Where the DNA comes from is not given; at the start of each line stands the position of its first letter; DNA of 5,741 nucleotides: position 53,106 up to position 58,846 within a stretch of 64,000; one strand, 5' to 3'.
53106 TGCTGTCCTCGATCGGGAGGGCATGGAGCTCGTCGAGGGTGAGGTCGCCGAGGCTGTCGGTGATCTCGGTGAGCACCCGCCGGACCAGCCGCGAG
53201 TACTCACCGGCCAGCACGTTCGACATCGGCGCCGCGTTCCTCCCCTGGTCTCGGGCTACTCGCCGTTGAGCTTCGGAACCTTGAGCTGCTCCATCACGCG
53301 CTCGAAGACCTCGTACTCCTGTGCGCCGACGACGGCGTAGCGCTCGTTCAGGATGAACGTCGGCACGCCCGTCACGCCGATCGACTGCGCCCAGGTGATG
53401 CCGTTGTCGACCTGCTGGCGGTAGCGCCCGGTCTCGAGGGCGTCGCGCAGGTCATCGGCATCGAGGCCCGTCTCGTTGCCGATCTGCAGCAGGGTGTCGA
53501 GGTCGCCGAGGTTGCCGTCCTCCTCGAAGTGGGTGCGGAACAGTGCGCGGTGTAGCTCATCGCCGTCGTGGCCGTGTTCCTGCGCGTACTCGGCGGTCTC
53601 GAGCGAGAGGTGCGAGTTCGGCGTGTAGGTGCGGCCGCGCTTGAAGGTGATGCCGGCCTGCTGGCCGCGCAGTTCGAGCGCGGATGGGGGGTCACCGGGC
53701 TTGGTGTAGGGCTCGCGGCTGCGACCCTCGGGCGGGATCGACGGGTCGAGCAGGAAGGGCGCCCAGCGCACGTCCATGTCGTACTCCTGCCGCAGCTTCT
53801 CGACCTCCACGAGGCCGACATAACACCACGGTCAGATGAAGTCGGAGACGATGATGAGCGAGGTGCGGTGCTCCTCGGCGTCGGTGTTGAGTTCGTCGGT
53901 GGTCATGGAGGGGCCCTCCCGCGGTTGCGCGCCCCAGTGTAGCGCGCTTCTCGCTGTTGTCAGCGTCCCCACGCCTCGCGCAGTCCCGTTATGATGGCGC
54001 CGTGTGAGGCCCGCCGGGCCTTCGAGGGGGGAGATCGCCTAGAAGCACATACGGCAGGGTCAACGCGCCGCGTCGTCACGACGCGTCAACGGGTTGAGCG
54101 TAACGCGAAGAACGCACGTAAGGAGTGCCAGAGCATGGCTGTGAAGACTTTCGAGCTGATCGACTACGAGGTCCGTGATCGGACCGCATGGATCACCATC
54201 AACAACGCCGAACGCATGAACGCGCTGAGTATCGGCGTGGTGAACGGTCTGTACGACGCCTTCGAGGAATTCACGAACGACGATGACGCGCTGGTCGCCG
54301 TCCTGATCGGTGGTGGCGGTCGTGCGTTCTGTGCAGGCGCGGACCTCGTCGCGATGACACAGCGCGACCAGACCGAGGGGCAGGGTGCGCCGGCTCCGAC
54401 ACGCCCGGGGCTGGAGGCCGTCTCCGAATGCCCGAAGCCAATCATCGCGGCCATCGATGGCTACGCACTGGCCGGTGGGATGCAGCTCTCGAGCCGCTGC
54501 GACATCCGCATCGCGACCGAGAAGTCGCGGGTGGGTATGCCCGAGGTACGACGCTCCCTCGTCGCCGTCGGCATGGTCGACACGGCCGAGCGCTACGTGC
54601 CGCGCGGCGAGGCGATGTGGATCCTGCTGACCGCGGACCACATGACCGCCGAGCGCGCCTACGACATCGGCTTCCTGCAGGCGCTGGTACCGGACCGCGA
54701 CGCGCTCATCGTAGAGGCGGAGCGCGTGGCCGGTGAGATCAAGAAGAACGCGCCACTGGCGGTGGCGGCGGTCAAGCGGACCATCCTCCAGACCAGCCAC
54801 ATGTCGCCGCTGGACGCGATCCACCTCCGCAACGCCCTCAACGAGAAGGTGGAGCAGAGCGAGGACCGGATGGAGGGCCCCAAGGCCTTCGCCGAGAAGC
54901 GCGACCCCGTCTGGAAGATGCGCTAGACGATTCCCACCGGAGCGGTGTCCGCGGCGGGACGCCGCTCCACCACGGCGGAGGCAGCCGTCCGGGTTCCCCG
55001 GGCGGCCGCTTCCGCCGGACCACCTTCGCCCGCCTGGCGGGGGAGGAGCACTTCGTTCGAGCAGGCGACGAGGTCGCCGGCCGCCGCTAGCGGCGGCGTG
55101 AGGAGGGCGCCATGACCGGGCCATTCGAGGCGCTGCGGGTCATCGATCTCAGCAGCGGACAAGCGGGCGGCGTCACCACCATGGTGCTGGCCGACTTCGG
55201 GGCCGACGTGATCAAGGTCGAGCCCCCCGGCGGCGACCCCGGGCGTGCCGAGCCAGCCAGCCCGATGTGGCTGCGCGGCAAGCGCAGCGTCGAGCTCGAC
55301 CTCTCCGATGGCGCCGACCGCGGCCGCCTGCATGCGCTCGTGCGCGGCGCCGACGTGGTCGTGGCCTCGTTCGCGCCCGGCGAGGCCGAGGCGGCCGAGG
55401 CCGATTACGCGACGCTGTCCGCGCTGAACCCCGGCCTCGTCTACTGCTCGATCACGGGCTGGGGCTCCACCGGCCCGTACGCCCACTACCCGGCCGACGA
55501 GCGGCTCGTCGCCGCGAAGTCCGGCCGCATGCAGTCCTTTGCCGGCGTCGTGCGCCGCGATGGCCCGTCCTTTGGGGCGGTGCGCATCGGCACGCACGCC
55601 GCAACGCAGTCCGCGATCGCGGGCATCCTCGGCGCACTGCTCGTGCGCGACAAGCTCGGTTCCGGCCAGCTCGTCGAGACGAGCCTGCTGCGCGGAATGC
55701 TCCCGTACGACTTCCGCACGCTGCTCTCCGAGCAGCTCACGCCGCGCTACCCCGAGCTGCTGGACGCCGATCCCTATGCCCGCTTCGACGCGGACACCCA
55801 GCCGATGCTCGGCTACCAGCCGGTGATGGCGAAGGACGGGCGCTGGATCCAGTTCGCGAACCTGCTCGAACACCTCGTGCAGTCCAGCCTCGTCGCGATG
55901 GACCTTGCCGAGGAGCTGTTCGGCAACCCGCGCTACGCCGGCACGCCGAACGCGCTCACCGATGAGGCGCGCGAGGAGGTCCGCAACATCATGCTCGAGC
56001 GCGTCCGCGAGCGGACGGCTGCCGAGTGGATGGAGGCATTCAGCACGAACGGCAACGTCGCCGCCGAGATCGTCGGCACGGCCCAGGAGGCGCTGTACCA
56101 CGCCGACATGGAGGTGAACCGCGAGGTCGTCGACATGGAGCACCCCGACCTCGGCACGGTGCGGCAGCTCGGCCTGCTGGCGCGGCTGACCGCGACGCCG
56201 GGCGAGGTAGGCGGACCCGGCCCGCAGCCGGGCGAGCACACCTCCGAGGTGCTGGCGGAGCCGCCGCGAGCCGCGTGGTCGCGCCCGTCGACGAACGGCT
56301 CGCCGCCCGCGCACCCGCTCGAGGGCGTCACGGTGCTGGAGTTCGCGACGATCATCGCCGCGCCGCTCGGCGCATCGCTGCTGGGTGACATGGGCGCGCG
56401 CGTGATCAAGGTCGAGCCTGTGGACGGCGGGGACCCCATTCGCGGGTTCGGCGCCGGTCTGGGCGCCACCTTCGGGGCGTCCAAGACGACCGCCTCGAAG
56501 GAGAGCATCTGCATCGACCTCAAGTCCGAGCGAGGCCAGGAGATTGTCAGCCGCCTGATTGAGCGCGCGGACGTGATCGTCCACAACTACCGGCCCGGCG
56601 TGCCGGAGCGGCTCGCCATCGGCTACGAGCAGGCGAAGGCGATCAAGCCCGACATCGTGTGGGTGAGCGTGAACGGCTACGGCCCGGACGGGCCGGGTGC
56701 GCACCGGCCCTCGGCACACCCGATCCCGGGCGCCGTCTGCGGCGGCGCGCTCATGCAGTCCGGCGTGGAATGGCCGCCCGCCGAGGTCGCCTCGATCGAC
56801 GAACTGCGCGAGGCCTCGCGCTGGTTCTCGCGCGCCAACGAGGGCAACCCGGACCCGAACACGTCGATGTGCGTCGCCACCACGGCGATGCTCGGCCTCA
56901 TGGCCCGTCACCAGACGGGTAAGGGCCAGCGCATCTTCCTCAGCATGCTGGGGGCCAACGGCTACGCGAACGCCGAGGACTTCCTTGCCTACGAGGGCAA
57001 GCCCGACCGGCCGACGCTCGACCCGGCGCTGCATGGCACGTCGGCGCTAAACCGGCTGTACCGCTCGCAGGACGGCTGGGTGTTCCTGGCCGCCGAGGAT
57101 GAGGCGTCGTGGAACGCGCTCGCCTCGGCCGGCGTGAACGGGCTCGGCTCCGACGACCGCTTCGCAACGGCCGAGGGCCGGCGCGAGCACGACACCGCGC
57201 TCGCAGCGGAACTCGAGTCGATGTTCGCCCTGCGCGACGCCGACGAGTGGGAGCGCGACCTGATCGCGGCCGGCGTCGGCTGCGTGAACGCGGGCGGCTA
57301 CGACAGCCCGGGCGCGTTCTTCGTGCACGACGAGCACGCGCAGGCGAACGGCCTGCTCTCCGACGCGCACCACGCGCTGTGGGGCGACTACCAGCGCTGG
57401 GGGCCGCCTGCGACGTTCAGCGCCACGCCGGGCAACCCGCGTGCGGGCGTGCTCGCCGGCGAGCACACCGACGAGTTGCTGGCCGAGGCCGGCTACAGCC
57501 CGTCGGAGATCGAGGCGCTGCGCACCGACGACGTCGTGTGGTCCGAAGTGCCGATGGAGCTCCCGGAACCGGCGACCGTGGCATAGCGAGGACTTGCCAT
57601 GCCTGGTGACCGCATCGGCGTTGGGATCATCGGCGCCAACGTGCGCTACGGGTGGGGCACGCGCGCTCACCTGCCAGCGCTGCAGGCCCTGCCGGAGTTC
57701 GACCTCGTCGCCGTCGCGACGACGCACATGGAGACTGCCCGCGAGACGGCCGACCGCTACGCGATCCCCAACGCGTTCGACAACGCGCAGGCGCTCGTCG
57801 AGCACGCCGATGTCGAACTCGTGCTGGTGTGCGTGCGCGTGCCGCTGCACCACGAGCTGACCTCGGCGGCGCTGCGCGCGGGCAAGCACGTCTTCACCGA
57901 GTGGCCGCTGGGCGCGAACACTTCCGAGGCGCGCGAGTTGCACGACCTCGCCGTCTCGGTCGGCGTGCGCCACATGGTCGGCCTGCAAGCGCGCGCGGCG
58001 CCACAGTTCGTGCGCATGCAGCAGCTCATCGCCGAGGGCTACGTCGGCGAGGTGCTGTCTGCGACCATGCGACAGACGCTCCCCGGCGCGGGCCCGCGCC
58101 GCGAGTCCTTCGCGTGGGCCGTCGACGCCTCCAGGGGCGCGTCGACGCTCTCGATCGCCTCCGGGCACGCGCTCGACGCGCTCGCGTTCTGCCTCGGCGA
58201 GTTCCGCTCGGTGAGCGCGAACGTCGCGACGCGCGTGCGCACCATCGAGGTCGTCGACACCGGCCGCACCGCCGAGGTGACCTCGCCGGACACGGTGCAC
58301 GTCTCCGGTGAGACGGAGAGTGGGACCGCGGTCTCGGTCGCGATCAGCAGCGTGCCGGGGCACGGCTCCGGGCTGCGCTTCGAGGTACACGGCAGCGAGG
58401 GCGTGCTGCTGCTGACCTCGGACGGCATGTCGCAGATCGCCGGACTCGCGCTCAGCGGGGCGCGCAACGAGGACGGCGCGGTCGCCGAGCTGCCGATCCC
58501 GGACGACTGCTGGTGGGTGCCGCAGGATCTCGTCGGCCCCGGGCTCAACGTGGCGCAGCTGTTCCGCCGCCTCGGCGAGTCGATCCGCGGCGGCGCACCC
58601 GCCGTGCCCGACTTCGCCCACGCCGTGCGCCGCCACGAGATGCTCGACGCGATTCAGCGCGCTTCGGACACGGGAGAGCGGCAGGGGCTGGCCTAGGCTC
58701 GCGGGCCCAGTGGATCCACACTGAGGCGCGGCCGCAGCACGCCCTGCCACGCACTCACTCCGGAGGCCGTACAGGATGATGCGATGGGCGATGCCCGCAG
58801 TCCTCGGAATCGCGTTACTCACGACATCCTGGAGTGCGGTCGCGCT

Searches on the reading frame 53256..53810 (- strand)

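Call 24: search_protein_families(library=ncbifam, proteins=[window:53256-53810:-], max_evalue=1e-8)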
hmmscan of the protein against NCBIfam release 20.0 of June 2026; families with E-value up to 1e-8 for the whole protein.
window:53256-53810:- (184 aa): 1 family
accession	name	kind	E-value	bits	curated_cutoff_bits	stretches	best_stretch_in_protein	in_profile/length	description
NF041057.1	Rcas_1661_fam_Se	equivalog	2.2e-10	40.5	190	1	62-175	135-246/247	Rcas_1661 family thioredoxin-like (seleno)lipoprotein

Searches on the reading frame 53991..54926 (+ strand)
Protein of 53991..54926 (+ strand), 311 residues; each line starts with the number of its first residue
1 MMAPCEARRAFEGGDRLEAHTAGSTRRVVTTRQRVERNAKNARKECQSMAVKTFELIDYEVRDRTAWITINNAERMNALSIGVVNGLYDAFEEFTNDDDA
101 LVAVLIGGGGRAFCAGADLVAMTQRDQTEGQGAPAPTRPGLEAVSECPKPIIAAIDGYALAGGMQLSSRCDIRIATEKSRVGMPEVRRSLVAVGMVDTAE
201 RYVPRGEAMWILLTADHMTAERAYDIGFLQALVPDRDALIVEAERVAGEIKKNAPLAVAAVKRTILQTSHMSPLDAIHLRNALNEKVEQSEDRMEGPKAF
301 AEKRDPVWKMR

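Call 24: search_protein_families(library=ncbifam, proteins=[window:53991-54926:+], max_evalue=1e-8)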
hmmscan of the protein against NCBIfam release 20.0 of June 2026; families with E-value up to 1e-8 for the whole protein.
window:53991-54926:+ (311 aa): 68 families (the best 25 are shown)
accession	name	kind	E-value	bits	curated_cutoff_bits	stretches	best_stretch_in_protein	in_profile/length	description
NF051848.1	EnCoAHydtEchA19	equivalog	3.3e-62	210.4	400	1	60-311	5-258/258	enoyl-CoA hydratase EchA19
NF006100.0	PRK08252.1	subfamily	1.9e-56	191.5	282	1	56-309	4-252/254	crotonase/enoyl-CoA hydratase family protein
NF005864.0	PRK07799.1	equivalog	9.7e-55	185.6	316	1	60-311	13-266/266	crotonase/enoyl-CoA hydratase family protein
NF042430.2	EnCoAhydt_DpgD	equivalog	7.1e-52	176.4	400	1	59-310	1-257/258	enoyl-CoA-hydratase DpgD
NF004781.0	PRK06127.1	subfamily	1.4e-48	165.9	291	1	56-309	12-267/269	enoyl-CoA hydratase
NF005073.0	PRK06495.1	subfamily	6.6e-45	153.4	296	1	55-311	4-257/257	enoyl-CoA hydratase/isomerase family protein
NF005802.0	PRK07657.1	equivalog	1.4e-44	152.6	363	1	58-309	6-258/260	enoyl-CoA hydratase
NF005803.0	PRK07658.1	equivalog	2.2e-43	148.5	313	1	56-309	3-255/257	enoyl-CoA hydratase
NF004796.0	PRK06144.1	subfamily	1.9e-42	145.6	272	1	55-309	8-260/262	enoyl-CoA hydratase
NF004475.0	PRK05809.1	subfamily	2e-42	145.5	394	1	58-309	7-258/260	short-chain-enoyl-CoA hydratase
NF006007.0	PRK08138.1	subfamily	6e-41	140.5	355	1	60-309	13-259/261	enoyl-CoA hydratase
NF004517.0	PRK05862.1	equivalog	3.3e-40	138.2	396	1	53-310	2-256/257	enoyl-CoA hydratase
NF006008.0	PRK08139.1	equivalog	1.5e-39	136.1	313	1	52-309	8-264/266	enoyl-CoA hydratase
NF004795.0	PRK06143.1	subfamily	1.1e-37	129.9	283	1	64-274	18-227/260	enoyl-CoA hydratase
NF006109.0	PRK08260.1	subfamily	2.5e-37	128.8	320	1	53-309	2-276/296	enoyl-CoA hydratase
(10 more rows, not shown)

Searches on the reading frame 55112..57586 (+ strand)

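Call 24: search_protein_families(library=ncbifam, proteins=[window:55112-57586:+], max_evalue=1e-8)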
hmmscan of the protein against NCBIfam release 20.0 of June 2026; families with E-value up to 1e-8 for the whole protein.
window:55112-57586:+ (824 aa): 7 families
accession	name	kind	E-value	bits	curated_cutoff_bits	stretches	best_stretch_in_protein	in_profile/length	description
NF052585.1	SucGlutTfsCaiB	equivalog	4e-72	243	750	2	4-383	7-387/394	succinate--glutarate CoA-transferase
NF003809.0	PRK05398.1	subfamily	5.6e-72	242.6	442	3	1-383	1-399/416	formyl-CoA transferase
TIGR03253.1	oxalate_frc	equivalog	7.9e-68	229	504.2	3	4-383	3-399/416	formyl-CoA transferase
NF041294.1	Scnl_mescCoAtase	equivalog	5.3e-64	216.7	700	2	5-381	4-380/381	succinyl-CoA:mesaconate CoA-transferase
NF008511.0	PRK11430.1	equivalog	8.3e-62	209.5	522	2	401-722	8-315/381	CoA:oxalate CoA-transferase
NF002914.1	PRK03525.1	equivalog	7.7e-24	84.3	413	2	399-612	6-198/400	L-carnitine CoA-transferase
TIGR04253.1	mesacon_CoA_iso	equivalog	1e-17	64.2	725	1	403-523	3-125/403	2-methylfumaryl-CoA isomerase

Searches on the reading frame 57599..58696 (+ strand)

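Call 24: search_protein_families(library=ncbifam, proteins=[window:57599-58696:+], max_evalue=1e-8)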
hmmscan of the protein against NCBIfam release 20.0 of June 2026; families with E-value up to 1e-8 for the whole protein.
window:57599-58696:+ (365 aa): 8 families
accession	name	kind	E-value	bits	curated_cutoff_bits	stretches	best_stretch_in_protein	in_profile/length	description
TIGR04380.1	myo_inos_iolG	equivalog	5.2e-29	101.2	355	1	6-281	2-261/330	inositol 2-dehydrogenase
NF052479.1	LevoglcsnDh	equivalog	5.8e-25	87.8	650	1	8-357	6-379/386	levoglucosan dehydrogenase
NF040723.1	UDP-GlcNAcDh_Arch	equivalog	5e-16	59.1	450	1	8-160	3-149/302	UDP-N-acetylglucosamine 3-dehydrogenase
NF008607.0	PRK11579.1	subfamily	2.5e-15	56.3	330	1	4-154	3-147/346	oxidoreductase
NF041392.1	XylDh_Gfo6_Halo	equivalog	4.7e-14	51.9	350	1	17-216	24-230/350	D-xylose 1-dehydrogenase Gfo6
NF052679.1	InsChiInosDhIolG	equivalog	2.4e-13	49.8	540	1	22-159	15-155/343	bifunctional inositol 2-dehydrogenase/D-chiro-inositol 1-dehydrogenase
NF007574.0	PRK10206.1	equivalog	2e-11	43.5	352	1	20-153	14-147/345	oxidoreductase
NF058561.1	BT_2158_fam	equivalog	1.3e-09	37.1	750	1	26-154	49-179/487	glycoside 3-dehydrogenase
